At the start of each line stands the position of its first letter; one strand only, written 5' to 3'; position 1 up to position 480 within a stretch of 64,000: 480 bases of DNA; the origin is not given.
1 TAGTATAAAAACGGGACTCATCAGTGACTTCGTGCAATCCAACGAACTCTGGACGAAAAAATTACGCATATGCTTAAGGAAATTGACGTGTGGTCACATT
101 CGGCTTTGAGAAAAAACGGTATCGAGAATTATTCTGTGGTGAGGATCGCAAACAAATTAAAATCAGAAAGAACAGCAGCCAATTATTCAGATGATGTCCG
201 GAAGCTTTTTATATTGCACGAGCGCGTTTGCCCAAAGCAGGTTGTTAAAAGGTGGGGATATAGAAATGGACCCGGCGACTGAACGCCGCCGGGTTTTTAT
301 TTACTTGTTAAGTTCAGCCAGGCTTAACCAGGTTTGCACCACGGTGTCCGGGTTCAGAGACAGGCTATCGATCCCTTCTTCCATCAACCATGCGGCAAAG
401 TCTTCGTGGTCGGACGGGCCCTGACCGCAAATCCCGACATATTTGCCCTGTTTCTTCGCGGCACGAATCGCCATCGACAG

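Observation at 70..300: Unassigned 70-codon ORF ending inside a plus-strand terminator hairpin, convergent with ppsA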

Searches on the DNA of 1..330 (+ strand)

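Call 3: search_dna_similar(query=window:1-330:+, collection=ecoli_genomes, mode=near, max_rows=30, rows=spread)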
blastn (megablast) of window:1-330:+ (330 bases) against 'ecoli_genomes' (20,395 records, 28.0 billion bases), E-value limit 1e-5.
Records with a match: 115; places in all: 115; records where one place covers at least 80% of the query: 114.
Genomes with a match: 115 of 5426; with a place that covers at least 80% of the query: 114. Places per genome that has any: lowest 1, median 1, highest 1. On chromosomes: 115 places; on plasmids: 0.
Best place of each record, by identity: >=99% 47; 95-99% 34; 90-95% 34.
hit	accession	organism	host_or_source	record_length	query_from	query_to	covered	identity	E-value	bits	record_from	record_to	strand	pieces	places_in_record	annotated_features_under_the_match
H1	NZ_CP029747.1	Escherichia coli strain 2016C-3878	Homo sapiens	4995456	1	330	100%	100.0%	1e-171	610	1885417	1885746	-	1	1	ppsA: phosphoenolpyruvate synthase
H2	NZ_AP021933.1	Escherichia coli strain WP2-W18-ESBL-08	-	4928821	1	330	100%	100.0%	1e-171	610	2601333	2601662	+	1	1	ppsA: phosphoenolpyruvate synthase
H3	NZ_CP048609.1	Escherichia coli strain STEFF_1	WWTPs effluent Shatin WWTPs_1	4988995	1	330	100%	100.0%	1e-171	610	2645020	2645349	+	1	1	ppsA: phosphoenolpyruvate synthase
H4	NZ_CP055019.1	Escherichia coli strain SWHEFF_69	Shek Wu Hui WWTPs_69 WWTPs effluent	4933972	1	330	100%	100.0%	1e-171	610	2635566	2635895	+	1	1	ppsA: phosphoenolpyruvate synthase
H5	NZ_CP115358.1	Escherichia coli strain CUVET19-1704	dog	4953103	1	330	100%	100.0%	1e-171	610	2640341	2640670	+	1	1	ppsA: phosphoenolpyruvate synthase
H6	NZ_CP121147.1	Escherichia coli strain E20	chicken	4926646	1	330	100%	100.0%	1e-171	610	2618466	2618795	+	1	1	ppsA: phosphoenolpyruvate synthase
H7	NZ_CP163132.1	Escherichia coli strain W4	Homo sapiens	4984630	1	330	100%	100.0%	1e-171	610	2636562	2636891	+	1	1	ppsA: phosphoenolpyruvate synthase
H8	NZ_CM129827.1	Escherichia coli strain ECOD1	mink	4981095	1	330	100%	100.0%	1e-171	610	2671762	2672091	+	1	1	ppsA: phosphoenolpyruvate synthase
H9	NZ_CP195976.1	Escherichia coli strain H9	Water sample from the Juan Diaz River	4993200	1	330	100%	100.0%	1e-171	610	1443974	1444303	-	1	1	ppsA: phosphoenolpyruvate synthase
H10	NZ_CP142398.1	Escherichia coli strain SX4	Sheep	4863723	1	330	100%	100.0%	1e-171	610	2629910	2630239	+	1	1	ppsA: phosphoenolpyruvate synthase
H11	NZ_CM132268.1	Escherichia coli strain 21AR0303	Homo sapiens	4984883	1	330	100%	100.0%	1e-171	610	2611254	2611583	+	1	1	ppsA: phosphoenolpyruvate synthase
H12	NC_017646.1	Escherichia coli O7:K1 str. CE10 strain CE10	Homo sapiens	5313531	1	330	100%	99.1%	1e-166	593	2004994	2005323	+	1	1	ppsA: phosphoenolpyruvate synthase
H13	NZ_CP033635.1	Escherichia coli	chicken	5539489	1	330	100%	98.8%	6e-165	588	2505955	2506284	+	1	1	ppsA: phosphoenolpyruvate synthase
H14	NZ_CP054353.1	Escherichia coli strain SCU-172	Homo sapiens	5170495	1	330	100%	98.8%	6e-165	588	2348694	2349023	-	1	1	ppsA: phosphoenolpyruvate synthase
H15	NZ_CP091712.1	Escherichia coli strain KFu014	river water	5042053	1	330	100%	98.8%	6e-165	588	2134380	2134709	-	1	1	ppsA: phosphoenolpyruvate synthase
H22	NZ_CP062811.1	Escherichia coli strain Res13-Sevr-PER07-33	Sus scrofa domesticus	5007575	2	330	100%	93.3%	2e-134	486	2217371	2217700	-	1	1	ppsA: phosphoenolpyruvate synthase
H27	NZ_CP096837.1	Escherichia coli strain PS10-3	small intestine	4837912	2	330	100%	93.0%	1e-132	481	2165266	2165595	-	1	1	ppsA: phosphoenolpyruvate synthase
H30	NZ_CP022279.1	Escherichia coli strain STEC299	Marmota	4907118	270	330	18%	96.7%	1e-18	102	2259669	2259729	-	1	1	ppsA: phosphoenolpyruvate synthase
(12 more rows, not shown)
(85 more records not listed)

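Call 5: get_annotated_region(hit=H2, flank=12000)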
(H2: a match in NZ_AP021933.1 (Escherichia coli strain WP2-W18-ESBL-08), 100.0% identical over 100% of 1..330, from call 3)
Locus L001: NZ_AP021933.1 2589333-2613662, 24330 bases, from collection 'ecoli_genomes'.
description: Escherichia coli strain WP2-W18-ESBL-08 chromosome, complete genome
organism: Escherichia coli strain WP2-W18-ESBL-08 (NCBI taxid 562)
replicon: chromosome; assembly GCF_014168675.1
host: -; source: -; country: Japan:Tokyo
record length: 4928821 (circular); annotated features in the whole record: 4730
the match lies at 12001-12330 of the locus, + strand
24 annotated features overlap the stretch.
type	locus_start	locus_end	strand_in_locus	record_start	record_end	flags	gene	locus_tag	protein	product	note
CDS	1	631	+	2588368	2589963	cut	ydiF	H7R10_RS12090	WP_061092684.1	acyl CoA:acetate/3-ketoacid CoA transferase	-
CDS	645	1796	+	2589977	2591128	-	ydiO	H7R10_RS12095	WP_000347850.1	acyl-CoA dehydrogenase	-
CDS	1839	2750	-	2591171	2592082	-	ydiP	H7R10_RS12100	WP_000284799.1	AraC family transcriptional regulator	-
CDS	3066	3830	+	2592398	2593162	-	ydiQ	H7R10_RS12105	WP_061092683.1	electron transfer flavoprotein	-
CDS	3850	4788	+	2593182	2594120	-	ydiR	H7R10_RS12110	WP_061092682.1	electron transfer flavoprotein subunit alpha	-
CDS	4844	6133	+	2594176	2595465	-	ydiS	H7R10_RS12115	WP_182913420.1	FAD-dependent oxidoreductase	-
CDS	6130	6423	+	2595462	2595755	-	ydiT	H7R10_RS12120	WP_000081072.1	ferredoxin family protein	-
CDS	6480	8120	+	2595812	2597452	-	fadK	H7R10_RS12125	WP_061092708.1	medium-chain fatty-acid--CoA ligase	-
CDS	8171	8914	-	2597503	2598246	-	-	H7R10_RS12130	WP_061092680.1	SDR family oxidoreductase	-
CDS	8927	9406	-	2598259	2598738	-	-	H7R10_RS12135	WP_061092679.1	YhcH/YjgK/YiaL family protein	-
CDS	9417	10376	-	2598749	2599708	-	-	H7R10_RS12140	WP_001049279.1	2-hydroxyacid dehydrogenase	-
CDS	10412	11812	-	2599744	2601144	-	-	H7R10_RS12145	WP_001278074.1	anion permease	-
CDS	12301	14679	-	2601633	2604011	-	ppsA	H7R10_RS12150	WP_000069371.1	phosphoenolpyruvate synthase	-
CDS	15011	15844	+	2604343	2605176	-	ppsR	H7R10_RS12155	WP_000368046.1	posphoenolpyruvate synthetase regulatory kinase/phosphorylase PpsR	-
CDS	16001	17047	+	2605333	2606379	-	aroH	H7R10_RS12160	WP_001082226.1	3-deoxy-7-phosphoheptulonate synthase AroH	-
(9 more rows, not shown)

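Call 10: search_rna_families(source=L001, start=11600, end=12500, threshold=evalue, max_evalue=10)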
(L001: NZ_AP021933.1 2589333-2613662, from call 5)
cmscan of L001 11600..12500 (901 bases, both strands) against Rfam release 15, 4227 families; matches with E-value up to 10: 8.
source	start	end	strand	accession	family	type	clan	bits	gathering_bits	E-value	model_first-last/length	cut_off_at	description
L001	12108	12174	+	RF01987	ZEB2_AS1_4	Gene; lncRNA;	-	23.1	50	6.6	1-78/78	no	ZEB2 antisense RNA 1 conserved region 4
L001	11916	12028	+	RF02302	TtnuCD26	Gene; snRNA; snoRNA; CD-box;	-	20.2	90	3.5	1-108/108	no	Tetrahymena snoRNA TtnuCD26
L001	11878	11956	-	RF02360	Yfr8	Gene; sRNA;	-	18.4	40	0.14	1-226/226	no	Cyanobacterial functional RNA 8/9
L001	12202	12303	+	RF00506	Thr_leader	Cis-reg; leader;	-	17.8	55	1.4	1-118/118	no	Threonine operon leader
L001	12262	12339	-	RF00116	C0465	Gene; sRNA;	-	16.7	40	4.4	1-78/78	no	C0465 RNA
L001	12267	12305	-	RF02416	TCV_H4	Cis-reg;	-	16.7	50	6.6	1-51/51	no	Turnip crinkle virus 3'UTR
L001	12311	12403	-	RF02216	ZNFX1-AS1_2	Gene; lncRNA;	-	14.6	45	0.69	1-93/93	no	ZNFX1 antisense RNA 1 conserved region 2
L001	12229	12302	+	RF02837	anti-hemB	Gene; sRNA;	-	14.1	49.5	2.2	1-81/81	no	Burkholderia RNA 7 (anti-hemB)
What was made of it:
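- On Known RNA families (Rfam 15): Call 10: best E = 0.14; all bit scores are far below the gathering thresholds.
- No Rfam family reaches even E = 0.1, and all scores are far below the gathering thresholds (call 10).
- Tried and rejected: Rfam at a permissive E-value: nothing credible (call 10).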

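Call 20: get_annotated_region(hit=H22, flank=6000)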
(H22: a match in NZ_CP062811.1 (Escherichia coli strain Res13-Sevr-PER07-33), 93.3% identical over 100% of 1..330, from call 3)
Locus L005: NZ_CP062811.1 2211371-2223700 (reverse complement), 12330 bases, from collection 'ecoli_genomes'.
description: Escherichia coli strain Res13-Sevr-PER07-33 chromosome, complete genome
organism: Escherichia coli strain Res13-Sevr-PER07-33 (NCBI taxid 562)
replicon: chromosome; assembly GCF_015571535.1
host: Sus scrofa domesticus; source: feces; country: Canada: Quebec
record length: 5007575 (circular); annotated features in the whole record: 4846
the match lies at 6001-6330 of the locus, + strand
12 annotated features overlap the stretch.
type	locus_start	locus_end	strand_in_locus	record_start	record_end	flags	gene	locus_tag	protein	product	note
CDS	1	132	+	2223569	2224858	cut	ydiS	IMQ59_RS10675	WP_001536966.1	FAD-dependent oxidoreductase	-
CDS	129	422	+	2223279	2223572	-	ydiT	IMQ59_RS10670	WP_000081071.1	ferredoxin family protein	-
CDS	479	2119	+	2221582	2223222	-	fadK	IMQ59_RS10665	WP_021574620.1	medium-chain fatty-acid--CoA ligase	-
CDS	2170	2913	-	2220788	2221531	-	-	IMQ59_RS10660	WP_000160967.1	SDR family oxidoreductase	-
CDS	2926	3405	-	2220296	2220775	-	-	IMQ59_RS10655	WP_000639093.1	YhcH/YjgK/YiaL family protein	-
CDS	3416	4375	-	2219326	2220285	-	-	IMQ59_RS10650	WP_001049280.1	2-hydroxyacid dehydrogenase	-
CDS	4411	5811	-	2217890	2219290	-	-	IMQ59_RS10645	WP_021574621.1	anion permease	-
CDS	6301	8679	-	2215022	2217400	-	ppsA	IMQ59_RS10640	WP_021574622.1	phosphoenolpyruvate synthase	-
CDS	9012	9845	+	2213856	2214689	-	ppsR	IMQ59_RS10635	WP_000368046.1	posphoenolpyruvate synthetase regulatory kinase/phosphorylase PpsR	-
CDS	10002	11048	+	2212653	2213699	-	aroH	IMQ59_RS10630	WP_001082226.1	3-deoxy-7-phosphoheptulonate synthase AroH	-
CDS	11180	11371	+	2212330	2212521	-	hemP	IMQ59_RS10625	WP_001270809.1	hemin uptake protein HemP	-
CDS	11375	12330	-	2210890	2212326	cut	selO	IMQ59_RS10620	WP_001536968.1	protein adenylyltransferase SelO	-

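Call 21: get_annotated_region(hit=H30, flank=6000)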
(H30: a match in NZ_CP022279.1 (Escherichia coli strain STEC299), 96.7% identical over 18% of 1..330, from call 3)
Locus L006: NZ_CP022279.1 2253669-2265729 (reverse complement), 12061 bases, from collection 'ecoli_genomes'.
description: Escherichia coli strain STEC299 chromosome, complete genome
organism: Escherichia coli strain STEC299 (NCBI taxid 562)
replicon: chromosome; assembly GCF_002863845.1
host: Marmota; source: -; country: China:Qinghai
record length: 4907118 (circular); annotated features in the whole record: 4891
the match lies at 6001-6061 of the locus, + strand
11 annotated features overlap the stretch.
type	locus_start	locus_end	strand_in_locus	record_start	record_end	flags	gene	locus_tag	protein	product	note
CDS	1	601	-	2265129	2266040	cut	ydiP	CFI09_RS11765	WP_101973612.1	AraC family transcriptional regulator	-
CDS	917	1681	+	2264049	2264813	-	ydiQ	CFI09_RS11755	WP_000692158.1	electron transfer flavoprotein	-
CDS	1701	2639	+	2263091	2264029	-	ydiR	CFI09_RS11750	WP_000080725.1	electron transfer flavoprotein subunit alpha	-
CDS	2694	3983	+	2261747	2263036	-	ydiS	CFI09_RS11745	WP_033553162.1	FAD-dependent oxidoreductase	-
CDS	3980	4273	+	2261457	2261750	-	ydiT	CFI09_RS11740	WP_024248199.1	ferredoxin family protein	-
CDS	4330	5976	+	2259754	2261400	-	fadK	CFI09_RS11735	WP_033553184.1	medium-chain fatty-acid--CoA ligase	-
CDS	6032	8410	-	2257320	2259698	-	ppsA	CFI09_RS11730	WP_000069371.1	phosphoenolpyruvate synthase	-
CDS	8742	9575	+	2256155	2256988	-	ppsR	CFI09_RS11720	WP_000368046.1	posphoenolpyruvate synthetase regulatory kinase/phosphorylase PpsR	-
CDS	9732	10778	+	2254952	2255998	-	aroH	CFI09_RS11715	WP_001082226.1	3-deoxy-7-phosphoheptulonate synthase AroH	-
CDS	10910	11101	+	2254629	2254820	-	hemP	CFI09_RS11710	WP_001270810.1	hemin uptake protein HemP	-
CDS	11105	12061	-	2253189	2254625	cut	selO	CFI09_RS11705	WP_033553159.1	protein adenylyltransferase SelO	-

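Call 22: get_annotated_region(hit=H12, flank=1000)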
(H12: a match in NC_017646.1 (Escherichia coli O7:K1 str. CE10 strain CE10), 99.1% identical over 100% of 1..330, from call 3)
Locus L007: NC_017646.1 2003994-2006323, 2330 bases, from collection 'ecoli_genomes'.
description: Escherichia coli O7:K1 str. CE10, complete sequence
organism: Escherichia coli O7:K1 str. CE10 strain CE10 (NCBI taxid 1072459)
replicon: chromosome; assembly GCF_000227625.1
host: Homo sapiens; source: cerebrospinal fluid of a neonate with meningitis; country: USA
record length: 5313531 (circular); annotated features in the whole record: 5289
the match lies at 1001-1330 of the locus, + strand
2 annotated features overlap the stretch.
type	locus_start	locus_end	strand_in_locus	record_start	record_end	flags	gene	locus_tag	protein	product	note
CDS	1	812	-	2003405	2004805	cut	-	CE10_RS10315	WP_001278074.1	anion permease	-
CDS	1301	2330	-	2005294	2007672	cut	ppsA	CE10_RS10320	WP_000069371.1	phosphoenolpyruvate synthase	-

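Call 34: get_annotated_region(hit=H13, flank=6000)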
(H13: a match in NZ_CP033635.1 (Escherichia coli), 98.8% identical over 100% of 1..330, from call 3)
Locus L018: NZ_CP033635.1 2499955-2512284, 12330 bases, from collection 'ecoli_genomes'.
description: Escherichia coli isolate ECCNB12-2 chromosome, complete genome
organism: Escherichia coli (NCBI taxid 562)
replicon: chromosome; assembly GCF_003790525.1
host: -; source: chicken; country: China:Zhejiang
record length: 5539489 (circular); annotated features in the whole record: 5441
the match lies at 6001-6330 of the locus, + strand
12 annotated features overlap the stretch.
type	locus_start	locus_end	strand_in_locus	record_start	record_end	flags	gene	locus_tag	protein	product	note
CDS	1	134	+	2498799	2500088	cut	ydiS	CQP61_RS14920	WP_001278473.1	FAD-dependent oxidoreductase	-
CDS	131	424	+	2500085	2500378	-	ydiT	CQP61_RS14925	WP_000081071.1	ferredoxin family protein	-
CDS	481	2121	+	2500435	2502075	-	fadK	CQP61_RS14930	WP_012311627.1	medium-chain fatty-acid--CoA ligase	-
CDS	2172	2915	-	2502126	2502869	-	-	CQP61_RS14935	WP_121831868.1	SDR family oxidoreductase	-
CDS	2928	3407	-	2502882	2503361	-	-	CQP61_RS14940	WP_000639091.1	YhcH/YjgK/YiaL family protein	-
CDS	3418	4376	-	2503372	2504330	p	-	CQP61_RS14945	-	2-hydroxyacid dehydrogenase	frameshifted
CDS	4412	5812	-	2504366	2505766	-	-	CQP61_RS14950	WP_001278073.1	anion permease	-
CDS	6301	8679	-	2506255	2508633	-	ppsA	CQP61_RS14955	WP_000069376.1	phosphoenolpyruvate synthase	-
CDS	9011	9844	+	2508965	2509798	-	ppsR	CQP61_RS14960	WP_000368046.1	posphoenolpyruvate synthetase regulatory kinase/phosphorylase PpsR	-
CDS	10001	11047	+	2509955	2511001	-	aroH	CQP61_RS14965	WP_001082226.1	3-deoxy-7-phosphoheptulonate synthase AroH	-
CDS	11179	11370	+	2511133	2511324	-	hemP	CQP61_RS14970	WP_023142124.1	hemin uptake protein HemP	-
CDS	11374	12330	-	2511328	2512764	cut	selO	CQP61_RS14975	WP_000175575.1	protein adenylyltransferase SelO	-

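Call 35: get_annotated_region(hit=H27, flank=6000)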
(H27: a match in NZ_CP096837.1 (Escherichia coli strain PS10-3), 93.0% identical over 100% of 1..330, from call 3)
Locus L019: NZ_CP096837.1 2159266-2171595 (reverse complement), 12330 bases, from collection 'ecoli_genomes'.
description: Escherichia coli strain PS10-3 chromosome, complete genome
organism: Escherichia coli strain PS10-3 (NCBI taxid 562)
replicon: chromosome; assembly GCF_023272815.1
host: -; source: small intestine; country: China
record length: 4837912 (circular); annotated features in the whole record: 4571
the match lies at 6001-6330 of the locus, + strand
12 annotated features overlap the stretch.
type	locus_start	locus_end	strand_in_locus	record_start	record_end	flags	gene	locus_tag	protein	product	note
CDS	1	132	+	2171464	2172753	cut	ydiS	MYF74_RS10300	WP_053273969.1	FAD-dependent oxidoreductase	-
CDS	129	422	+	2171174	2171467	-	ydiT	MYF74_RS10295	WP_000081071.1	ferredoxin family protein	-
CDS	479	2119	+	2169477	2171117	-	fadK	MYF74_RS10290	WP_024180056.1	medium-chain fatty-acid--CoA ligase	-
CDS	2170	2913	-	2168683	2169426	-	-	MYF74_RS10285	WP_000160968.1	SDR family oxidoreductase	-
CDS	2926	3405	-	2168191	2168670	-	-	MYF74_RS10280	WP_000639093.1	YhcH/YjgK/YiaL family protein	-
CDS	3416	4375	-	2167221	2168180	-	-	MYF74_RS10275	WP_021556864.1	2-hydroxyacid dehydrogenase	-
CDS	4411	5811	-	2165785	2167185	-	-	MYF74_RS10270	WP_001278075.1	anion permease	-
CDS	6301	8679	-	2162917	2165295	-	ppsA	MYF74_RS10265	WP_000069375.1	phosphoenolpyruvate synthase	-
CDS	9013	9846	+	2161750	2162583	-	ppsR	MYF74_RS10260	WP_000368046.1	posphoenolpyruvate synthetase regulatory kinase/phosphorylase PpsR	-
CDS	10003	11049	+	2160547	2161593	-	aroH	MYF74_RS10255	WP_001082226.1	3-deoxy-7-phosphoheptulonate synthase AroH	-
CDS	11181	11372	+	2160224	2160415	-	hemP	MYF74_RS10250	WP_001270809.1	hemin uptake protein HemP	-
CDS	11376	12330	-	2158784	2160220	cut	selO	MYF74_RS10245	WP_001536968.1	protein adenylyltransferase SelO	-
